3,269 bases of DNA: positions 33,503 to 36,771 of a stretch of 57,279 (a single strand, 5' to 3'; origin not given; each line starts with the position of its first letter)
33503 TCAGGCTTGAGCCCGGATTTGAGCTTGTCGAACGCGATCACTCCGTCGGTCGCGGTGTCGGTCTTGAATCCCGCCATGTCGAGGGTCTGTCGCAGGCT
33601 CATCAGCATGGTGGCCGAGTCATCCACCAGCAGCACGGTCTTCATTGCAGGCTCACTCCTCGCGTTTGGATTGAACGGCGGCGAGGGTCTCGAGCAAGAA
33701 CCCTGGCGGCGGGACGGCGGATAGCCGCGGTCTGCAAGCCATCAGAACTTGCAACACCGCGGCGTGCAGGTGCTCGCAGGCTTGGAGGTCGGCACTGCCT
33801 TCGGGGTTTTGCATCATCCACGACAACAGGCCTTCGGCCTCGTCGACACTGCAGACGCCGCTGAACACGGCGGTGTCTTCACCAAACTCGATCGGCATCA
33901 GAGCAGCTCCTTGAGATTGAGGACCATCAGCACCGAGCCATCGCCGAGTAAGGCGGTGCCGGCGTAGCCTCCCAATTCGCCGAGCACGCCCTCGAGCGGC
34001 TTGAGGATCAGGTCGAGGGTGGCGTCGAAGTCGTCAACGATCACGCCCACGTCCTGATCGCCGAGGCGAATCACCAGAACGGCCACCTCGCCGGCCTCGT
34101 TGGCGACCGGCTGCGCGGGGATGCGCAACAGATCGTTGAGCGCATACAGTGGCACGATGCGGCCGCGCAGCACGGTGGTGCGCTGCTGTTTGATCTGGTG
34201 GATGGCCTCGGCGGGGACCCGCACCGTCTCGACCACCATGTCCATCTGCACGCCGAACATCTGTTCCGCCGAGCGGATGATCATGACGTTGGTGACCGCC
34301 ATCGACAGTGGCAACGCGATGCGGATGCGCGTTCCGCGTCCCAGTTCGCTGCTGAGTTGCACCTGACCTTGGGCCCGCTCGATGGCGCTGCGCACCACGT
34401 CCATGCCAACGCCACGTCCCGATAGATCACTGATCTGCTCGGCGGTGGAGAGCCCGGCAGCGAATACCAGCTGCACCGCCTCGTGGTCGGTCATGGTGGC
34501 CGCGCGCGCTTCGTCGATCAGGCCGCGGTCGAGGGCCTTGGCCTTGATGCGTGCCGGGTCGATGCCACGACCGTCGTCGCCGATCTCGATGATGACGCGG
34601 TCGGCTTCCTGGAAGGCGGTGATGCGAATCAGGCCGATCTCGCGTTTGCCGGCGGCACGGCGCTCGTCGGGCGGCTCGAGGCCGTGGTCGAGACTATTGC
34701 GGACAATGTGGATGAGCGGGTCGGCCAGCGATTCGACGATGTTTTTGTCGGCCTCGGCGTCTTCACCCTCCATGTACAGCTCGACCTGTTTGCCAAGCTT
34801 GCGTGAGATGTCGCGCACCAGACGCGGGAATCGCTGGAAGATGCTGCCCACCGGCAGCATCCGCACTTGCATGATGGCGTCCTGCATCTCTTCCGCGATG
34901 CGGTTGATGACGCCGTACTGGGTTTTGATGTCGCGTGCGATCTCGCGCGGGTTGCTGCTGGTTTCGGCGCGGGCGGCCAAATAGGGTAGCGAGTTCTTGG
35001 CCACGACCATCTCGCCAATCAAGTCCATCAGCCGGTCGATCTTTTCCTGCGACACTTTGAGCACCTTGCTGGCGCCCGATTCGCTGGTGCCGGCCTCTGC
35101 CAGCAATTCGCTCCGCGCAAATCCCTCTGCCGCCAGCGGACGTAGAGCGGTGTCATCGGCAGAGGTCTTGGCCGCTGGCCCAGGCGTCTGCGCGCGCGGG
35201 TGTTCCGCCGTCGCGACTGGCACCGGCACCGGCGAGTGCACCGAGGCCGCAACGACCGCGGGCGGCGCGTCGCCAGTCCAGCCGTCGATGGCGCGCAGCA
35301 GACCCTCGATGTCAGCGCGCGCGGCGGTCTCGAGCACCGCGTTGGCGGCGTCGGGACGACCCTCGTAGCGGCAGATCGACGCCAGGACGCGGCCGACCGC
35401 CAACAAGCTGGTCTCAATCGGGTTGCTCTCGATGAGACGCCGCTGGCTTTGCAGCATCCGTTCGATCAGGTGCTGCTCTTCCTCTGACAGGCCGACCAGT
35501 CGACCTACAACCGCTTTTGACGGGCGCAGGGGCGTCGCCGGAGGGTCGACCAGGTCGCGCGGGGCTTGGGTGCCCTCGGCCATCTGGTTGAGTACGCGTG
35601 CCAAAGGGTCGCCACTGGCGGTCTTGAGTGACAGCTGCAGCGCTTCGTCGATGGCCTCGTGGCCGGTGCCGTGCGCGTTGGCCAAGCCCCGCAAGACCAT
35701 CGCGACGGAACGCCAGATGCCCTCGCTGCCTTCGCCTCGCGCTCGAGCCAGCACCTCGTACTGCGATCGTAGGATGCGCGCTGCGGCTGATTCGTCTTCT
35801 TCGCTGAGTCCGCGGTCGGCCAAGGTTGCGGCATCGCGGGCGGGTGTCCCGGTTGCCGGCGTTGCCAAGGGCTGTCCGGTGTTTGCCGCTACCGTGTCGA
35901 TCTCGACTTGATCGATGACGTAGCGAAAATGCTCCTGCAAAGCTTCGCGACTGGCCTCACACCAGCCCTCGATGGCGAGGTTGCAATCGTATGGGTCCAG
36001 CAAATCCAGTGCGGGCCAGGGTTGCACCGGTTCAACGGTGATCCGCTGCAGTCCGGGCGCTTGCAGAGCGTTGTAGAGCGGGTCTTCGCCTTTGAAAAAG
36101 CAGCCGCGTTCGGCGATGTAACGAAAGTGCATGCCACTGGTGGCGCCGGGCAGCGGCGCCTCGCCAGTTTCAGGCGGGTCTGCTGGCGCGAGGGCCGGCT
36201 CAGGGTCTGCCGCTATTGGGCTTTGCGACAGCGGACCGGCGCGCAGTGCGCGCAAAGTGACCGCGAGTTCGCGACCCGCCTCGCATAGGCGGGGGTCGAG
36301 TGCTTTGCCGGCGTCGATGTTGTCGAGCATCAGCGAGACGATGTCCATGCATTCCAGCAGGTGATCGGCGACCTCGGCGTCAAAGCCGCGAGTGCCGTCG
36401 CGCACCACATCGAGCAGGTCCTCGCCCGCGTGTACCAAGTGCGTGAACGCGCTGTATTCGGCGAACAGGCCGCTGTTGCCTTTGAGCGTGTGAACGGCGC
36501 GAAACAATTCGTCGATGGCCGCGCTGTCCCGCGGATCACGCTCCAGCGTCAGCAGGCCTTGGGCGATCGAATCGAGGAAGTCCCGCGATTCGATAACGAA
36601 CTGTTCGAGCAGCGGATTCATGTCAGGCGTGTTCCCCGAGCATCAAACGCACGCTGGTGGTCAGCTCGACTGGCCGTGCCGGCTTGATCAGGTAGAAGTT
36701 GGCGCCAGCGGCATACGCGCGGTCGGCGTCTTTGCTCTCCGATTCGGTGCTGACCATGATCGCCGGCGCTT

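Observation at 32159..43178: Ten-gene F9-like chemosensory operon syntenic with Vibrio cholerae chemotaxis cluster I (function unknown)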

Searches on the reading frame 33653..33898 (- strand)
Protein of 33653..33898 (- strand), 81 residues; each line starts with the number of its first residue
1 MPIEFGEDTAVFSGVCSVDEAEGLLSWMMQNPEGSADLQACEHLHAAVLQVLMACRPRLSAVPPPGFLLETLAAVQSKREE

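Call 4: search_protein_families(library=pfam, proteins=[window:33653-33898:-], max_evalue=0.01)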
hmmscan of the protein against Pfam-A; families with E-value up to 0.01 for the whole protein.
window:33653-33898:- (81 aa): 0 families

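Call 5: search_protein_families(library=ncbifam, proteins=[window:33653-33898:-], max_evalue=0.01)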
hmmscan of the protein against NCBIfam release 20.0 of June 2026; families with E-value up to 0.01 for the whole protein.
window:33653-33898:- (81 aa): 0 families

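Call 16: find_homologous_proteins(query=window:33656-33898:-, max_evalue=0.001)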
Query window:33656-33898:- (81 aa): 10 proteins with E <= 0.001 among 17 candidates.
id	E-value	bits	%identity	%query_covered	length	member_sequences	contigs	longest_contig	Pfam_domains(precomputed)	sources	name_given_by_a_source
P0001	1.3e-46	174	100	100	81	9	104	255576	-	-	-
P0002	9.1e-21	91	61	89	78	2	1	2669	-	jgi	jgi:hypothetical protein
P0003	1.3e-20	91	63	89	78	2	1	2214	-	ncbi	-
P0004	2.6e-17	80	56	89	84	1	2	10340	-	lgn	-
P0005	1.4e-14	72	59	78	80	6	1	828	-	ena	-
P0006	2.9e-13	68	50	84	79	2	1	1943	-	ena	-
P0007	1.2e-12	66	54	78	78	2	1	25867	-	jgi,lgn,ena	-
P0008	7.7e-12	63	54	78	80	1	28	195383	-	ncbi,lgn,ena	-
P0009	1.4e-11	62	49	89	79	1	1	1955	-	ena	-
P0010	3.7e-10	58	54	78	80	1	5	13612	-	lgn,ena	-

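Call 34: predict_structure(alignment_id=A1)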
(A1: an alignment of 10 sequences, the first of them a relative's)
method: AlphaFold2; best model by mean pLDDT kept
length: 81 residues; sequences in the alignment: 10
mean_pLDDT: 89.9   pTM: 0.78
mean pLDDT of the five models: 89.9, 89.8, 89.0, 88.9, 88.2
residues with pLDDT >= 90: 61; 70-90: 14; 50-70: 4; < 50: 2
segments of 3 or more residues with pLDDT < 50: none
pLDDT, mean of each block of 10 residues (from residue 1): 93 95 96 95 94 92 90 69 43
secondary structure, 60 per line:
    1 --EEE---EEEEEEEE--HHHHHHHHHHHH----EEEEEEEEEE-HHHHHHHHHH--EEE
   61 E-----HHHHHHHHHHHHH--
elements in order: E3-5 E9-16 H19-30 E35-44 H46-55 E58-61 H67-79

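Call 37: fold_search(model_id=the predicted structure, library=pdb)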
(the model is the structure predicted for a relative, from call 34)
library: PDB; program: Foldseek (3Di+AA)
matches with E <= 10: 964; with E <= 0.001: 3
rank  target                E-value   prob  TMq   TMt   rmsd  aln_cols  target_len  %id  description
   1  6m36_D                3.3e-04  1.00  0.65  0.55   3.7        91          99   13  The crystal structure of B. subtilis RsbV/RsbW complex in the monoclinic crystal form (released 2020-07-15)
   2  6m36_F                5.0e-04  1.00  0.62  0.55   4.1        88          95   14  The crystal structure of B. subtilis RsbV/RsbW complex in the monoclinic crystal form (released 2020-07-15)
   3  4hyl_A                5.4e-04  1.00  0.58  0.45   4.4        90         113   12  The crystal structure of an anti-sigma-factor antagonist from Haliangium ochraceum DSM 14365 (released 2012-11-28)
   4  3f43                  1.1e-03  1.00  0.54  0.41   4.6        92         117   12  Crystal structure of a putative anti-sigma factor antagonist (tm1081) from thermotoga maritima at 1.59 A resolution (released 2008-11-25)
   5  4qtp_A                1.6e-03  1.00  0.59  0.45   4.2        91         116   20  Crystal Structure of an Anti-sigma Factor Antagonist from Mycobacterium paratuberculosis (released 2014-07-16)
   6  8ih8_B                1.8e-03  1.00  0.59  0.44   4.3        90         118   16  anti-sigmaF factor and Anti-sigmaF factor antagonist complex(usfx-RsfB) (released 2024-02-28)
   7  1th8_B                1.9e-03  1.00  0.53  0.41   4.5        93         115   14  Crystal Structures of the ADP and ATP bound forms of the Bacillus Anti-sigma factor SpoIIAB in complex with the Anti-a (released 2004-06-15)
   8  4hyl_B                2.4e-03  1.00  0.57  0.43   4.3        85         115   13  The crystal structure of an anti-sigma-factor antagonist from Haliangium ochraceum DSM 14365 (released 2012-11-28)
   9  4qtp_D                2.4e-03  1.00  0.60  0.45   4.2        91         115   20  Crystal Structure of an Anti-sigma Factor Antagonist from Mycobacterium paratuberculosis (released 2014-07-16)
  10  6m36_B                2.5e-03  1.00  0.63  0.53   3.8        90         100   12  The crystal structure of B. subtilis RsbV/RsbW complex in the monoclinic crystal form (released 2020-07-15)
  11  1tid_B                2.9e-03  1.00  0.53  0.40   4.5        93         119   15  Crystal Structures of the ADP and ATP bound forms of the Bacillus Anti-sigma factor SpoIIAB in complex with the Anti-a (released 2004-06-15)
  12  7cge_C                3.6e-03  1.00  0.54  0.48   4.6        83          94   17  The overall structure of nucleotide free MlaFEDB complex (released 2020-09-09)
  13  3if5                  4.7e-03  0.98  0.46  0.12   4.5        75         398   16  Crystal Structure Analysis of Mglu (released 2009-08-04)
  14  6xgy_B                5.7e-03  1.00  0.55  0.47   4.5        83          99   17  Crystal structure of E. coli MlaFB ABC transport subunits in the dimeric state (released 2020-07-15)
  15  4xs5_A                6.2e-03  1.00  0.59  0.44   3.9        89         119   12  Crystal structure of Sulfate transporter/antisigma-factor antagonist STAS from Dyadobacter fermentans DSM 18053 (released 2015-02-11)
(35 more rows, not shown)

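Call 108: search_protein_families(library=pfam, alignment_id=A1, max_evalue=10)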
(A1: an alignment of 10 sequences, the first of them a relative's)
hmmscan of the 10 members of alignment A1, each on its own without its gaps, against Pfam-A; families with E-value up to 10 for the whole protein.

A. member 1, P0001 (81 aa): 2 families
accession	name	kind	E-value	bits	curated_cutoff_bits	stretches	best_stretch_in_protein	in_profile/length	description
PF02576.22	RimP_N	-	0.13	13.1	22.7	1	22-57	24-58/73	RimP N-terminal domain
PF23732.1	PH_22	-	0.24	11.9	27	1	12-36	16-40/100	PH domain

B. families by the number of members that match (of 10 scanned): 6 families
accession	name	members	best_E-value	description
PF13466.11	STAS_2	6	0.0013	STAS domain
PF23732.1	PH_22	2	0.066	PH domain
PF07533.21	BRK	1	0.028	BRK domain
PF10128.15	OpcA_G6PD_assem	1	0.083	Glucose-6-phosphate dehydrogenase subunit N-terminal domain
PF02576.22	RimP_N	1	0.13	RimP N-terminal domain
PF01372.22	Melittin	1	1.2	Melittin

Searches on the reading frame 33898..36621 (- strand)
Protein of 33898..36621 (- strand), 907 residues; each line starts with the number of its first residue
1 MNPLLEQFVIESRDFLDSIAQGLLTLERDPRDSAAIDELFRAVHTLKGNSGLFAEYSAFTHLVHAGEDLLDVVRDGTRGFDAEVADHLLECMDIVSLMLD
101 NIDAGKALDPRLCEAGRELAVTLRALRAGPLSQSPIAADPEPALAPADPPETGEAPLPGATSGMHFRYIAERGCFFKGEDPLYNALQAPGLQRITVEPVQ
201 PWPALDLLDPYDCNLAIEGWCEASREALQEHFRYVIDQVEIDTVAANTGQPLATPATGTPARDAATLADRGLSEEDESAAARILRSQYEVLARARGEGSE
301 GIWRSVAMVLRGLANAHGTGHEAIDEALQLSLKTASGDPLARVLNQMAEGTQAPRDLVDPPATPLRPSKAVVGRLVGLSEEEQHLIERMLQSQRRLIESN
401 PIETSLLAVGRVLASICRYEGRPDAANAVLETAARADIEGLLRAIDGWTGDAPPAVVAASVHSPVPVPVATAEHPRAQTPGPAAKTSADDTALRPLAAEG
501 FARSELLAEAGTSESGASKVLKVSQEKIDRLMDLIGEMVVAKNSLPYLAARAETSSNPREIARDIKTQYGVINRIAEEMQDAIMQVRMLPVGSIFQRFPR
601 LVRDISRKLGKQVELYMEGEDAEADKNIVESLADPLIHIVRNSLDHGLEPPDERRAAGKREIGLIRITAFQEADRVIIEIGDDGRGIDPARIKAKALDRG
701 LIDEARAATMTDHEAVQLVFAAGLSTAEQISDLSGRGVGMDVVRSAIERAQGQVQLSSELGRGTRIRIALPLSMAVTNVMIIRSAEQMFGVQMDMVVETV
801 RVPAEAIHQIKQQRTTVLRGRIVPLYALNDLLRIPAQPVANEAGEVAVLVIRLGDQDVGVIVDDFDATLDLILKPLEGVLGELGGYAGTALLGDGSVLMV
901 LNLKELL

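Call 4: search_protein_families(library=pfam, proteins=[window:33898-36621:-], max_evalue=0.01)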
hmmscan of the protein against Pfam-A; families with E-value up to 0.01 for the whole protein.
window:33898-36621:- (907 aa): 4 families
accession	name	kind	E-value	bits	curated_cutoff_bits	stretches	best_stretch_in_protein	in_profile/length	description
PF01584.24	CheW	-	3.8e-18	65.9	23.5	1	779-907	2-134/138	CheW-like domain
PF02518.31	HATPase_c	-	2.2e-16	60.7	26.4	1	634-773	4-110/111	Histidine kinase-, DNA gyrase B-, and HSP90-like ATPase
PF02895.20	H-kinase_dim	-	9.7e-16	58.4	23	1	518-586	1-68/68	Signal transducing histidine kinase, homodimeric domain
PF01627.28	Hpt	-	1e-10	42.2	24.6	1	4-93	2-79/84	Hpt domain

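Call 5: search_protein_families(library=ncbifam, proteins=[window:33898-36621:-], max_evalue=0.01)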
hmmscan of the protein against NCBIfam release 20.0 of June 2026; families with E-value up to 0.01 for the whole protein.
window:33898-36621:- (907 aa): 19 families
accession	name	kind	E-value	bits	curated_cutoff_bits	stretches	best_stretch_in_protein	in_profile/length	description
NF041336.1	CheA_Halo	equivalog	3.4e-116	389.5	950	2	505-904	281-664/666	chemotaxis protein CheA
NF007835.0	PRK10547.1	equivalog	7.6e-96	322.2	793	2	509-905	268-655/670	chemotaxis protein CheA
NF008298.1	PRK11086.1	subfamily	4.9e-07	28.6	520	1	713-772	471-525/529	DcuS/MalK family sensor histidine kinase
NF047874.1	MASE3_PAS_HK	subfamily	2e-06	26.9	560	1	734-778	587-631/655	MASE3 domain-containing sensor histidine kinase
NF046044.1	PnpS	equivalog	7e-06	25.3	400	1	734-771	353-390/390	two-component system histidine kinase PnpS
NF007688.0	PRK10364.1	equivalog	1.7e-05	23.8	479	1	734-774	413-453/460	two-component system sensor histidine kinase ZraS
NF008468.0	PRK11360.1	equivalog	4.9e-05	21.9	646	1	734-774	570-610/616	two-component system sensor histidine kinase AtoS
NF041947.1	LuxQ_Vibrio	equivalog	8.6e-05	20.6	1200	1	730-787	654-711/843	quorum-sensing autoinducer 2 sensor kinase/phosphatase LuxQ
NF007004.0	PRK09467.1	equivalog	9.6e-05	21.4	415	0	732-773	396-437/440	two-component system sensor histidine kinase EnvZ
TIGR02966.1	phoR_proteo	equivalog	0.00015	20.9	334.2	0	731-769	294-332/333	phosphate regulon sensor histidine kinase PhoR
NF010411.0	PRK13837.1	equivalog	0.00022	19.3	647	1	734-776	637-679/828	two-component system VirA-like sensor kinase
NF011874.0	PRK15347.1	equivalog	0.00087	17.4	852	0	732-775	574-617/921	two component system sensor kinase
NF046020.1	HisKinCckABruc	equivalog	0.00093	17.1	1000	0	735-785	670-720/868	cell cycle histidine kinase CckA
NF045911.1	TCSHisKinNblS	equivalog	0.0015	16.9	1000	1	714-770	562-618/621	two-component system sensor histidine kinase NblS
NF033092.0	HK_WalK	equivalog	0.0048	15.5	725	0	733-772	555-594/594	cell wall metabolism sensor histidine kinase WalK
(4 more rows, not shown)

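Call 8: find_related_loci(query=window:33898-36621:-, collection=genome_contigs, flank=10000)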
Query window:33898-36621:- (907 aa) in genome_contigs; peptide patterns used: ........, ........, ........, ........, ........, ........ (x = any residue, [..] = any of these).
215 stretches matched a pattern; 191 encode a relative of the query (tblastn E <= 1e-3); the best 80 are kept; 80 distinct loci.
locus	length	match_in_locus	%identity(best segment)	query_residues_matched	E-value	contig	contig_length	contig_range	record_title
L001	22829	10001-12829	70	1-907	0e+0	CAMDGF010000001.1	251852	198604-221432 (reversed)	MAG: Klebsiella pneumoniae isolate MsE-01oct19-120 genome assembly, contig: MsE-01oct19-C14, whole genome shotgun sequen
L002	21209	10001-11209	92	503-907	0e+0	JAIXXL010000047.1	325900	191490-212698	MAG: Betaproteobacteria bacterium isolate D4_MAG_00051 pond_D4_MAG_00051_000000000048, whole genome shotgun sequence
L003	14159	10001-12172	89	1-907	0e+0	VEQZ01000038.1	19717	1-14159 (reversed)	MAG: Rhodocyclaceae bacterium isolate ZLKRG27 NODE_2438_length_19717_cov_5.066207, whole genome shotgun sequence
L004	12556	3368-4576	90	503-907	0e+0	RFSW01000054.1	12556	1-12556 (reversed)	MAG: Betaproteobacteria bacterium isolate WB4_1_1427 contig_100_53, whole genome shotgun sequence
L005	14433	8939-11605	47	1-907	0e+0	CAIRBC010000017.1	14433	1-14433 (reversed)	MAG: uncultured Nitrosomonadales bacterium isolate Kiruna2_bin-1694 genome assembly, contig: bin-1694:017/600, whole gen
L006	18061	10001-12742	45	1-907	0e+0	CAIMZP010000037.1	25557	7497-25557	MAG: uncultured beta proteobacterium isolate MJ110830A_bin-404 genome assembly, contig: bin-404:037/162, whole genome sh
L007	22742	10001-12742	45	1-907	0e+0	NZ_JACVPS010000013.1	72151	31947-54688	Polynucleobacter finlandensis strain MWH-Mekk-B1 2639851749, whole genome shotgun sequence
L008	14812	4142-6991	46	1-907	0e+0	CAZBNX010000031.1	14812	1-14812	MAG TPA_asm: uncultured Pseudomonas sp. isolate SRP342105_co3_343 genome assembly, contig: NODE_3713_length_14812_cov_8.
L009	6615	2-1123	91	534-907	0e+0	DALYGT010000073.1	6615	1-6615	MAG TPA_asm: Burkholderiales bacterium isolate CTOTU29322 NODE_1017_length_6615_cov_4.128049, whole genome shotgun seque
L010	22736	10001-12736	45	1-907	0e+0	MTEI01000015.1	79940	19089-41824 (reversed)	MAG: Rhodoferax ferrireducens isolate A7 Ga0073115_115, whole genome shotgun sequence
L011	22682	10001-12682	46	1-907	0e+0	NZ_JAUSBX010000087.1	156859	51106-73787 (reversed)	MAG: Methylicorpusculum sp. isolate E9_concoct.bin.41 E9_k141_4614, whole genome shotgun sequence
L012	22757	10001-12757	44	1-907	0e+0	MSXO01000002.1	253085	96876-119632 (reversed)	MAG: Proteobacteria bacterium ST_bin11 10, whole genome shotgun sequence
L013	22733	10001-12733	46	1-907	0e+0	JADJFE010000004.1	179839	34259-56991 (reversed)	MAG: Candidatus Aalborgicola bjergmarkensis isolate Bjer_18-Q3-R1-45_BATAC.458 tig00002688-10-1797200, whole genome shot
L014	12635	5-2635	47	26-907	0e+0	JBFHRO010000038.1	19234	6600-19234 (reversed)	MAG: Oleiphilaceae bacterium isolate Mix_sand08.2021.06.Z.44 k141_2128920_length_19234_cov_8.8016, whole genome shotgun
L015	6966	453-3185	45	1-907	0e+0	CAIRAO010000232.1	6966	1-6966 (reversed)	MAG: uncultured Gallionellaceae bacterium isolate A2_bin-0123 genome assembly, contig: bin-0123:232/492, whole genome sh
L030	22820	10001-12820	43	1-907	0e+0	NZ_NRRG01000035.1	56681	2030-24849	Thiocystis violacea strain DSM 207 scaffold0035, whole genome shotgun sequence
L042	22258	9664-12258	39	2-907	2e-179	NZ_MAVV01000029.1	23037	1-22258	Thermodesulfovibrio sp. N1 contig00029, whole genome shotgun sequence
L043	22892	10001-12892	46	1-907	1e-177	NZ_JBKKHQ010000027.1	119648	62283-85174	Pokkaliibacter sp. CJK22405 contig27, whole genome shotgun sequence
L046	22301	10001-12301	70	4-907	2e-169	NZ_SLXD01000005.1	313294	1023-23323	Rubrivivax gelatinosus strain DSM 1709 Ga0310528_105, whole genome shotgun sequence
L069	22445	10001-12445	55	1-907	5e-163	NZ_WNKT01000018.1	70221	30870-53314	Allochromatium palmeri strain DSM 15591 NODE_18_length_70221_cov_37.3381, whole genome shotgun sequence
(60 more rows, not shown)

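Call 57: search_protein_families(library=pfam, proteins=[L005:13102-13500:+, L030:14359-14757:+, L043:14633-15031:+, L042:14026-14424:+, L069:13970-14368:+, L011:14151-14549:+, L046:13704-14102:+], max_evalue=10)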
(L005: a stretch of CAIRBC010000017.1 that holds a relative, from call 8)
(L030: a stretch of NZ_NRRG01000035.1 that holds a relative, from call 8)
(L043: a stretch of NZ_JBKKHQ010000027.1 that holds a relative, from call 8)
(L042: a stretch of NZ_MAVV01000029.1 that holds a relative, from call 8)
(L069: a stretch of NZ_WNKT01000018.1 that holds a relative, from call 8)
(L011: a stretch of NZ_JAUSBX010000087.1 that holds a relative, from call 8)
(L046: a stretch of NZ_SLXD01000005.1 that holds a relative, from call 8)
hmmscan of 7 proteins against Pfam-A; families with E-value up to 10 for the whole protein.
L005:13102-13500:+ (133 aa): 6 families
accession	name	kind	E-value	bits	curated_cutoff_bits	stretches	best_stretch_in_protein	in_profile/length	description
PF11083.13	Relaxase_C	-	0.0039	17.9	30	1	59-109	33-82/125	C-terminal helical hairpin domain from relaxase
PF10157.14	BORCS6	-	0.016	15.8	35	1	2-84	13-89/101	BLOC-1-related complex sub-unit 6 C-terminal helix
PF14659.12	Phage_int_SAM_3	-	0.09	13.5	22.6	1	43-68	32-57/58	Phage integrase, N-terminal SAM-like domain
PF22022.2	Phage_int_M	-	0.096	13.4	27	1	35-71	23-59/96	Phage integrase central domain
PF14425.11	Imm3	-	0.097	13.2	25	1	10-81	41-104/119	Immunity protein Imm3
PF02637.23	GatB_Yqey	-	0.16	12.3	27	1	5-70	7-71/148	GatB domain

L030:14359-14757:+ (133 aa): 1 family
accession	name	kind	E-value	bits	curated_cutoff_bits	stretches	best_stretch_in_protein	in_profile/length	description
PF14131.11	DUF4298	-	0.08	13.5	27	1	58-108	16-66/87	Domain of unknown function (DUF4298)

L043:14633-15031:+ (133 aa): 1 family
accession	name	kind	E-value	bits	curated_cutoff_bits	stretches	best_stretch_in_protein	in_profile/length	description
PF01175.24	Urocanase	-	0.0039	17.3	23.2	1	11-102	64-154/209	Urocanase Rossmann-like domain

L042:14026-14424:+ (133 aa): 3 families
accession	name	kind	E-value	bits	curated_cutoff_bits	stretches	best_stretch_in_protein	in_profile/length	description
PF18119.6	RIG-I_C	-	0.077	13.4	23.2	1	8-68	2-60/141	RIG-I receptor C-terminal domain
PF05440.17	MtrB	-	0.081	13.8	27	1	32-82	4-53/94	Tetrahydromethanopterin S-methyltransferase subunit B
PF24049.1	YOMG_N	-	0.099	13.1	27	1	11-47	17-53/89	YOMG N-terminal domain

L069:13970-14368:+ (133 aa): 3 families
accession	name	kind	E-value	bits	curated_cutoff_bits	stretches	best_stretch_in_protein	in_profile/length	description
PF17279.8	DUF5344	-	0.078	13.9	27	1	12-42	39-69/87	Family of unknown function (DUF5344)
PF13428.12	TPR_14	-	0.091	14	23.5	1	72-100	2-30/44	Tetratricopeptide repeat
PF04344.18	CheZ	-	0.22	11.8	30.7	1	3-72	71-140/203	Chemotaxis phosphatase, CheZ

L011:14151-14549:+ (133 aa): 1 family
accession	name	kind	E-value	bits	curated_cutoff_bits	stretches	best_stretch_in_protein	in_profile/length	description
PF17279.8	DUF5344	-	0.077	14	27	1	8-36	38-66/87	Family of unknown function (DUF5344)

L046:13704-14102:+ (133 aa): 2 families
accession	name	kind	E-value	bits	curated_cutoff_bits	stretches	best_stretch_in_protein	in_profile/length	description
PF04344.18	CheZ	-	0.033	14.5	30.7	1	27-90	101-164/203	Chemotaxis phosphatase, CheZ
PF16331.10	TolA_bind_tri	-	0.079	13.5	30.1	1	60-106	5-51/76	TolA binding protein trimerisation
